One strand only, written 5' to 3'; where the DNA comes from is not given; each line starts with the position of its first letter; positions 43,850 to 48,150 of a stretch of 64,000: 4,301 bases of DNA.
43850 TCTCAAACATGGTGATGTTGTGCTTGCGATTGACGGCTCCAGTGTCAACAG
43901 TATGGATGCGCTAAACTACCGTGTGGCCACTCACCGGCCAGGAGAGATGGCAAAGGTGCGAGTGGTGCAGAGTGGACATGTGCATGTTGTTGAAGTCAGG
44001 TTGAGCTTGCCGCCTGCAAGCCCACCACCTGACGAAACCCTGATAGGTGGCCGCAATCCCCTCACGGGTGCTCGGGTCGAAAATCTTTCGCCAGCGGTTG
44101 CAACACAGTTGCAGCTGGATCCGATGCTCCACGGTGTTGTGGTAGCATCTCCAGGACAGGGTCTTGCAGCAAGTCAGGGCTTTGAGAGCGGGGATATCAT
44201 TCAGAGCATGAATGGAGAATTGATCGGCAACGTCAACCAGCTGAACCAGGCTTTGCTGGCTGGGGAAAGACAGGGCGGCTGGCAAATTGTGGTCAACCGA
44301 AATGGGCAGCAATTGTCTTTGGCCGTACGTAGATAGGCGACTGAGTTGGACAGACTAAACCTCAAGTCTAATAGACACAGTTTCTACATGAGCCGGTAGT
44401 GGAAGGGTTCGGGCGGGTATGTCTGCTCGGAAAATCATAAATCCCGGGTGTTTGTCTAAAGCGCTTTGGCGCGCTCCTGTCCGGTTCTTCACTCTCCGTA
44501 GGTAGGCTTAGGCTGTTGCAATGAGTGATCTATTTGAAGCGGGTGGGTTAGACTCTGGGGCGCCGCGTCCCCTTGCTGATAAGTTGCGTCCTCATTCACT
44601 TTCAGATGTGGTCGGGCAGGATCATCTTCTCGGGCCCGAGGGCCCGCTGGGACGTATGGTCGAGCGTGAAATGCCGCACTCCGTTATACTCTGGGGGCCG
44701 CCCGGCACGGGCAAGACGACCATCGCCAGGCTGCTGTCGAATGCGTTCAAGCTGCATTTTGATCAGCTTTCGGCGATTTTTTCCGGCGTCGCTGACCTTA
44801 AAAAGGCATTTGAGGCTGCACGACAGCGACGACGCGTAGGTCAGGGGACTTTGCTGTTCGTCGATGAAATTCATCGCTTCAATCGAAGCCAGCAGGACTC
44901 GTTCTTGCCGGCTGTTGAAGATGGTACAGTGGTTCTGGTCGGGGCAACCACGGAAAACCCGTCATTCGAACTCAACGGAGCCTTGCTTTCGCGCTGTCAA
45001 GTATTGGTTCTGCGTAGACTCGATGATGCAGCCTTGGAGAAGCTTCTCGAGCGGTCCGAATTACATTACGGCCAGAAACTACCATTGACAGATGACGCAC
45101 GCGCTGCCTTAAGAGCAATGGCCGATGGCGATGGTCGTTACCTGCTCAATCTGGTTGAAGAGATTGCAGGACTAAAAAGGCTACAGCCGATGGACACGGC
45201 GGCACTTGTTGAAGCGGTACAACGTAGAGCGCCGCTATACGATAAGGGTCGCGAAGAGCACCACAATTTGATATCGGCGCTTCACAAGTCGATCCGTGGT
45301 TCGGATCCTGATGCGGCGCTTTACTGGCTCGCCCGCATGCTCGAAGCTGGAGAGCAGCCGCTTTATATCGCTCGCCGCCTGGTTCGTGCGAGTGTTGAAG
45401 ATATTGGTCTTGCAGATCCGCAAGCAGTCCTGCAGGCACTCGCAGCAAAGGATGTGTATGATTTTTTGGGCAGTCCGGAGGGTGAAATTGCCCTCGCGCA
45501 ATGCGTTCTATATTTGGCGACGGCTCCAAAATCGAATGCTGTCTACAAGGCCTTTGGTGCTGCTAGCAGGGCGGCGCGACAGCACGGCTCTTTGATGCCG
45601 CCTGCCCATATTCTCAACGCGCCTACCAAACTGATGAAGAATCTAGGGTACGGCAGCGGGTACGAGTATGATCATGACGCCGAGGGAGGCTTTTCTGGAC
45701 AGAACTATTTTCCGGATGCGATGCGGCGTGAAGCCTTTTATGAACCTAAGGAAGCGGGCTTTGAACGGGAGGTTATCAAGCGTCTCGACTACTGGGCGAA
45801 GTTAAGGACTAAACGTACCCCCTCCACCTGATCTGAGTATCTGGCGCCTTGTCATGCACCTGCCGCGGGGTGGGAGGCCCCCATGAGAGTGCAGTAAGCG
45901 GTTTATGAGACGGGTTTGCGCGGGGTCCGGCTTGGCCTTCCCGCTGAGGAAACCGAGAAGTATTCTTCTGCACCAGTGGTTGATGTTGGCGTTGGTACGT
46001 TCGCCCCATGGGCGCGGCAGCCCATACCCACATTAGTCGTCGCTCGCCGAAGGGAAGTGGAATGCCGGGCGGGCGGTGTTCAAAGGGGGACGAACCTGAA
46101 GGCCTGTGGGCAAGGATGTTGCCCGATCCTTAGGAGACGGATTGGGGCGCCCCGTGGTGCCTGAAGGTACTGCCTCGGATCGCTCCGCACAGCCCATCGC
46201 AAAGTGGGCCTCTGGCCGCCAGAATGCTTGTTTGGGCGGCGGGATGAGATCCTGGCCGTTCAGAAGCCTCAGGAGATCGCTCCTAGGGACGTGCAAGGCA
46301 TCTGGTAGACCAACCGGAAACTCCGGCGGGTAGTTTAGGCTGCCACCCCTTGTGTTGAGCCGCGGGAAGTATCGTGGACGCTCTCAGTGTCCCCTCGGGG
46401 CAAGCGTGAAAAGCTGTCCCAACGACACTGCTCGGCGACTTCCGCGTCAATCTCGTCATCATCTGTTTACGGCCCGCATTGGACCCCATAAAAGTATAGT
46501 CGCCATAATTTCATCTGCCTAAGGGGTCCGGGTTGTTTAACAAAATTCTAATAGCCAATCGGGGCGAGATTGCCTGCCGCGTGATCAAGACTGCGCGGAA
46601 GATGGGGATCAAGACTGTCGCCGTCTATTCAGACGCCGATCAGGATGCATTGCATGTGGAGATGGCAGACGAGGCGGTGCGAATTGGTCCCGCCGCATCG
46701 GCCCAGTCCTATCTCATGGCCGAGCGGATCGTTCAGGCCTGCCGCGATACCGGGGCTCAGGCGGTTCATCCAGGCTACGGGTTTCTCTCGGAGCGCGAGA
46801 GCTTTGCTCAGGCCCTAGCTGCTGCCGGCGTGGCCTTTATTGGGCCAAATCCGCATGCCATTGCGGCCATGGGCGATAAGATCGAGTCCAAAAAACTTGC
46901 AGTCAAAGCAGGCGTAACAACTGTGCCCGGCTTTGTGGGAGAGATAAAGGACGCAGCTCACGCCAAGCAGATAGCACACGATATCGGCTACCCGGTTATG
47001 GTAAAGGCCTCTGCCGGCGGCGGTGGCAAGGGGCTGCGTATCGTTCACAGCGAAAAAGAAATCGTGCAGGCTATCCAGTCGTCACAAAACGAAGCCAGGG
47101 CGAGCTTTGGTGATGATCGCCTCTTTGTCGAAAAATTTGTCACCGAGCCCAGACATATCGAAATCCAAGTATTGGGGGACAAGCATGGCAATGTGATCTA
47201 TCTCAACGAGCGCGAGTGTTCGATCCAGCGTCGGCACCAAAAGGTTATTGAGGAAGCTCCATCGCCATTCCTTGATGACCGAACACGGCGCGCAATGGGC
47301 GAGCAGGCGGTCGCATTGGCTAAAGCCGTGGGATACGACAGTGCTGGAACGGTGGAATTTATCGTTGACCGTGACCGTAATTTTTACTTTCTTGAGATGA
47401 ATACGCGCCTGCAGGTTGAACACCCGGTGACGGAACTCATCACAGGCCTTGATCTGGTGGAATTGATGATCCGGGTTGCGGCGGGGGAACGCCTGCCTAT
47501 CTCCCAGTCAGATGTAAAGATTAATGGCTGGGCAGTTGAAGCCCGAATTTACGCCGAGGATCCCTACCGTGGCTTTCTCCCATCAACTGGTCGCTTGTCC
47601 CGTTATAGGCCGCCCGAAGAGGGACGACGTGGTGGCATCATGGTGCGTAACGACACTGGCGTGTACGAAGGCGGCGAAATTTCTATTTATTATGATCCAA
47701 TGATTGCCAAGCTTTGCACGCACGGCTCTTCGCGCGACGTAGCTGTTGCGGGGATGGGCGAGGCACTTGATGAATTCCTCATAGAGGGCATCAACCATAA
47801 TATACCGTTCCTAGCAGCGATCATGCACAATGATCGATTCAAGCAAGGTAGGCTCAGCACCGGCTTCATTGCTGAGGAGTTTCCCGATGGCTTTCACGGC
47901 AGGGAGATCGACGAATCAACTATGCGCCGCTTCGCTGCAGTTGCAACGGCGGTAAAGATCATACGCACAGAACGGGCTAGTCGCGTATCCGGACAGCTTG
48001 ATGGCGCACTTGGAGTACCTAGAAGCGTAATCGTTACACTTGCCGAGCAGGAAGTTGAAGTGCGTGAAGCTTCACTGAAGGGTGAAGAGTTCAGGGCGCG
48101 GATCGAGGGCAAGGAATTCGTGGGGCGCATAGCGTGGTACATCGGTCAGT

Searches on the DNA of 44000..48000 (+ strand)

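Call 3: search_rna_families(source=window, start=44000, end=48000, threshold=evalue, max_evalue=1, show_alignments=3)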
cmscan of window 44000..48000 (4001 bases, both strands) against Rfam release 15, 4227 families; matches with E-value up to 1: 1.
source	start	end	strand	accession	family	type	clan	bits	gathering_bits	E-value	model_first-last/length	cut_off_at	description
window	47003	47097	+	RF03073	RT-19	Gene; sRNA;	-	21.2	78.3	0.51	1-99/99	no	RT-19 RNA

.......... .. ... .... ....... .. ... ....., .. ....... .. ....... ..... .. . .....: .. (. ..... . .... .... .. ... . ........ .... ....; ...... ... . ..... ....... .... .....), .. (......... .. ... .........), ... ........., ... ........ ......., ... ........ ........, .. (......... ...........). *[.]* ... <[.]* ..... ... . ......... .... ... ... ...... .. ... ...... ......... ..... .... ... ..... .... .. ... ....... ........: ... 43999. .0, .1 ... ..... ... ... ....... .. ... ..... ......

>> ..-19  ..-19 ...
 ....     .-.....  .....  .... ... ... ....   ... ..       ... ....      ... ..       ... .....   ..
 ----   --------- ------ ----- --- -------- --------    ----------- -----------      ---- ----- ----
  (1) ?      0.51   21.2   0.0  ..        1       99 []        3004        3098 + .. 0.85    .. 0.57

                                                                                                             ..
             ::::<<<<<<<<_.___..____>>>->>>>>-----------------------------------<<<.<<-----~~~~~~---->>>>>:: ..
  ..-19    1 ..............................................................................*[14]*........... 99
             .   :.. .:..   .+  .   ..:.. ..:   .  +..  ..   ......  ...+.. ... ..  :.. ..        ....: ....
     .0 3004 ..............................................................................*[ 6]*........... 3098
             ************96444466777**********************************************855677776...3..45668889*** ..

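Call 36: search_dna_similar(query=window:45832-46460:+, collection=plasmids, mode=distant, max_evalue=0.01, max_rows=10)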
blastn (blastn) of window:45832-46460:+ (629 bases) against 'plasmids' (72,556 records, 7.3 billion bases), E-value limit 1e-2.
No match.

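Call 44: search_rna_families(source=window, start=45800, end=46560, threshold=evalue, max_evalue=10)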
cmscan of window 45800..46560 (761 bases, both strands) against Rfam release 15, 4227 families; matches with E-value up to 10: 2.
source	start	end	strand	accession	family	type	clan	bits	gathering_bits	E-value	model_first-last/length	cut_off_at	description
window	46124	46267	+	RF02605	scr5239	Gene; sRNA;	-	15.7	64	4.1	1-158/158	no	Streptomyces sRNA scr5239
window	46093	46136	+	RF01004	mir-557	Gene; miRNA;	-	15.6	93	2.4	1-69/69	no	mir-557 microRNA precursor family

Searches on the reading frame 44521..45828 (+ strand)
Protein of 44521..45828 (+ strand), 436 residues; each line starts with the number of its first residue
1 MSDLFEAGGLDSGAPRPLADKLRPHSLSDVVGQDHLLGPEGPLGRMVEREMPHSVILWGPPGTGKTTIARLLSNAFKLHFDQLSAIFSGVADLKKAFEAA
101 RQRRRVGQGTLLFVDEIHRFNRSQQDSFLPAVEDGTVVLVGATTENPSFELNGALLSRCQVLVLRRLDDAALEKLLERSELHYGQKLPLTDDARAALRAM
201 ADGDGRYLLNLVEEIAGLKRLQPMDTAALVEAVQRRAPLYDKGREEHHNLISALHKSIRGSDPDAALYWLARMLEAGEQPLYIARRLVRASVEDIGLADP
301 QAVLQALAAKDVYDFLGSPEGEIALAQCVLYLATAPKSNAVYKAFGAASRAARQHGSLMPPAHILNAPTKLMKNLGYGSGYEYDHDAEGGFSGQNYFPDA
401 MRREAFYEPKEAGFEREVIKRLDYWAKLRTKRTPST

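Call 40: find_related_loci(query=window:44521-45828:+, collection=metagenome_contigs, flank=3000)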
Query window:44521-45828:+ (436 aa) in metagenome_contigs; peptide patterns used: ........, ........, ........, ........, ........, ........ (x = any residue, [..] = any of these).
599 stretches matched a pattern (row limit reached: there are more); 577 encode a relative of the query (tblastn E <= 1e-3); the best 80 are kept; 80 distinct loci.
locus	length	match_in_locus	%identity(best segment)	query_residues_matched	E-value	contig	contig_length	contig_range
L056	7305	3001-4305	82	1-435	0e+0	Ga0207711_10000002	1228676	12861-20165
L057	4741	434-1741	82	1-436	0e+0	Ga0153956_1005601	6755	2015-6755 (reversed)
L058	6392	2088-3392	82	1-434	0e+0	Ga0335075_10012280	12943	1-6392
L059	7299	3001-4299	81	1-433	0e+0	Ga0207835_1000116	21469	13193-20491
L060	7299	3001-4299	82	1-433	0e+0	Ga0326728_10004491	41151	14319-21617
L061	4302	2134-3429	84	1-432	0e+0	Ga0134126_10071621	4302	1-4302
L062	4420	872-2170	83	1-433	0e+0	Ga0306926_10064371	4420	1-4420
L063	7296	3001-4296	83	1-432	0e+0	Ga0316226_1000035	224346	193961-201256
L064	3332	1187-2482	83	1-432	0e+0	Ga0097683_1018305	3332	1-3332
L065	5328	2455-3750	81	1-432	0e+0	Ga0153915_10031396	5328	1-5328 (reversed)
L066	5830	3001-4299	82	1-433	0e+0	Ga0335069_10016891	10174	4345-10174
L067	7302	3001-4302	82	1-434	0e+0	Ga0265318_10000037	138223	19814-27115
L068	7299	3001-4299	82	1-433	0e+0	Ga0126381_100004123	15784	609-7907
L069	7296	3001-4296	84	1-432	0e+0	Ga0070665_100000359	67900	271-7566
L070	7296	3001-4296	81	1-432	0e+0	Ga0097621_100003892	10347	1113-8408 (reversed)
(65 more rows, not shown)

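Call 41: find_related_loci(query=window:44521-45828:+, collection=genome_contigs, flank=3000)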
Query window:44521-45828:+ (436 aa) in genome_contigs; peptide patterns used: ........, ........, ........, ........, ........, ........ (x = any residue, [..] = any of these).
600 stretches matched a pattern (row limit reached: there are more); 583 encode a relative of the query (tblastn E <= 1e-3); the best 80 are kept; 80 distinct loci.
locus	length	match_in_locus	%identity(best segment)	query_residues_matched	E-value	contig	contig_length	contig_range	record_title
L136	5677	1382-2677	84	1-432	0e+0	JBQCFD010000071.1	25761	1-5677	MAG: Rhizomicrobium sp. isolate bin170 k141_509046, whole genome shotgun sequence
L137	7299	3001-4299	84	1-433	0e+0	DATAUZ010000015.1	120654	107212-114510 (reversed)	MAG TPA_asm: Rhizomicrobium sp. isolate SMAG_U5585 k141_813356, whole genome shotgun sequence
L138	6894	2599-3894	83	1-432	0e+0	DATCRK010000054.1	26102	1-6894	MAG TPA_asm: Rhizomicrobium sp. isolate SMAG_U7277 k141_747830, whole genome shotgun sequence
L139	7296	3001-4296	83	1-432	0e+0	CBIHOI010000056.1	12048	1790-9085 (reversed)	MAG TPA_asm: uncultured Hyphomicrobiales bacterium isolate SRR18156213_binner13_Refined_27 genome assembly, contig: ERZ2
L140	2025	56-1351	83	1-432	0e+0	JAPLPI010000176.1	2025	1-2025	MAG: Alphaproteobacteria bacterium isolate LacPavin_0920_WC57_MAG_62_7 LacPavin_0920_WC57_scaffold_1212463, whole genome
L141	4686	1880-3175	83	1-432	0e+0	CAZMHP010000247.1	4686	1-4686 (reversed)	MAG TPA_asm: uncultured Rhizobium sp. isolate binchicken_co54_296 genome assembly, contig: NODE_35407_length_4686_cov_10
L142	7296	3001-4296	83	1-432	0e+0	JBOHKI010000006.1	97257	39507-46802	MAG: Rhizomicrobium sp. isolate SE1506_concoct.bin.26 NODE_28_length_97257_cov_2.756213, whole genome shotgun sequence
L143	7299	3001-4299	82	1-433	0e+0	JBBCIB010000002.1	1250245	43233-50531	MAG: Rhizomicrobium sp. isolate S7_bin.28 s245.ctg000248l, whole genome shotgun sequence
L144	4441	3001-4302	80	1-434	0e+0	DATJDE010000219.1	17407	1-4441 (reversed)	MAG TPA_asm: Rhizomicrobium sp. isolate SMAG_U15399 k141_80159, whole genome shotgun sequence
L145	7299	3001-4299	82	1-433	0e+0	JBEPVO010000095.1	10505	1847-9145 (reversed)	MAG: Alphaproteobacteria bacterium isolate 22E.semibin_refined.107_sub NODE_5782_length_10505_cov_12.237225, whole genom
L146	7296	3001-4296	81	1-432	0e+0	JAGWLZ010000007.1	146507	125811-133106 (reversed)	MAG: Alphaproteobacteria bacterium isolate REEB197 contig-150_96, whole genome shotgun sequence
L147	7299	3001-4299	81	1-433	0e+0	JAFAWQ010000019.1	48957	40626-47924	MAG: Alphaproteobacteria bacterium isolate CP_BM_RX_66 BM_RX_k147_4967331, whole genome shotgun sequence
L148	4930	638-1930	82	1-431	0e+0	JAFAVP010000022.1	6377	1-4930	MAG: Alphaproteobacteria bacterium isolate CP_BM_RX_39 BM_RX_k147_7171655, whole genome shotgun sequence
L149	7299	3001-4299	82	1-433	0e+0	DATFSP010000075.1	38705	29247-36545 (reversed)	MAG TPA_asm: Rhizomicrobium sp. isolate SMAG_U9387 k141_1123577, whole genome shotgun sequence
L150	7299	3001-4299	79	1-433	0e+0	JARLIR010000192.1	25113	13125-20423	MAG: Rhizomicrobium sp. isolate MAG_CA125 MetaCoAG_Bin_125_Anoxic_k141_1437145, whole genome shotgun sequence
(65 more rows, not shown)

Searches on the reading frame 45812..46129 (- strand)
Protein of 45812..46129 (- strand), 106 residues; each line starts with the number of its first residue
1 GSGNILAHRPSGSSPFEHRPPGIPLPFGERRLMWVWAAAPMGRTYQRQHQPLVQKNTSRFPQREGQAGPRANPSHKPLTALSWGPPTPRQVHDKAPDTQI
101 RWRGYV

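Call 24: search_protein_families(library=pfam, max_evalue=1, proteins=[window:45812-46129:-])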
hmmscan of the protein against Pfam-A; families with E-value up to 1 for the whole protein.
seq(106 aa): 0 families

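Call 60: find_homologous_proteins(query=window:45812-46129:-, max_evalue=0.01)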
Query window:45812-46129:-: 2 candidates shared short words with the query, none scored E <= 0.01.

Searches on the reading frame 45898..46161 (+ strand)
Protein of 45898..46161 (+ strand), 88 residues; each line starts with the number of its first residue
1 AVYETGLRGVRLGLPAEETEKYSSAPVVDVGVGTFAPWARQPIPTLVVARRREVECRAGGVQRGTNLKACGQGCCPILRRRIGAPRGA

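Call 24: search_protein_families(library=pfam, max_evalue=1, proteins=[window:45898-46161:+])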
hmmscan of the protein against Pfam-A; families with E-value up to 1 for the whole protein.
seq(88 aa): 0 families

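Call 61: find_homologous_proteins(query=window:45898-46161:+, max_evalue=0.01)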
Query window:45898-46161:+: 5 candidates shared short words with the query, none scored E <= 0.01.

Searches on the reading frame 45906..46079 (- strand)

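Call 24: search_protein_families(library=pfam, max_evalue=1, proteins=[window:45906-46079:-])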
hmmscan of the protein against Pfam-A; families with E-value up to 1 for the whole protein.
seq(58 aa): 1 family
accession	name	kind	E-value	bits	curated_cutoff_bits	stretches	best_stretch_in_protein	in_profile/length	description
PF07557.16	Shugoshin_C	-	0.65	10.3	23.3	1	47-58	1-12/24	Shugoshin C terminus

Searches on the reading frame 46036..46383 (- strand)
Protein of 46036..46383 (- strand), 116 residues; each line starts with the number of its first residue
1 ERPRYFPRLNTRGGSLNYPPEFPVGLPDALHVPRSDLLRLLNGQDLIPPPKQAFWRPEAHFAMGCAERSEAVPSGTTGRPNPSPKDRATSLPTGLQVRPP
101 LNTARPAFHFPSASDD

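Call 24: search_protein_families(library=pfam, max_evalue=1, proteins=[window:46036-46383:-])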
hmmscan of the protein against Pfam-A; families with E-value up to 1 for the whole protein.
seq(116 aa): 0 families

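Call 65: search_protein_representatives(protein=window:46036-46383:-)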
Query: 116 residues. Proteins with E-value up to 0.001 (for the whole library): 2; up to 1e-10: 0; up to 1e-30: 0. The best 2 are listed.
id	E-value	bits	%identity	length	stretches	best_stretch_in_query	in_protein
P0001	1.8e-07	48.0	37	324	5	73-113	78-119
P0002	2.6e-06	44.2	24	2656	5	19-109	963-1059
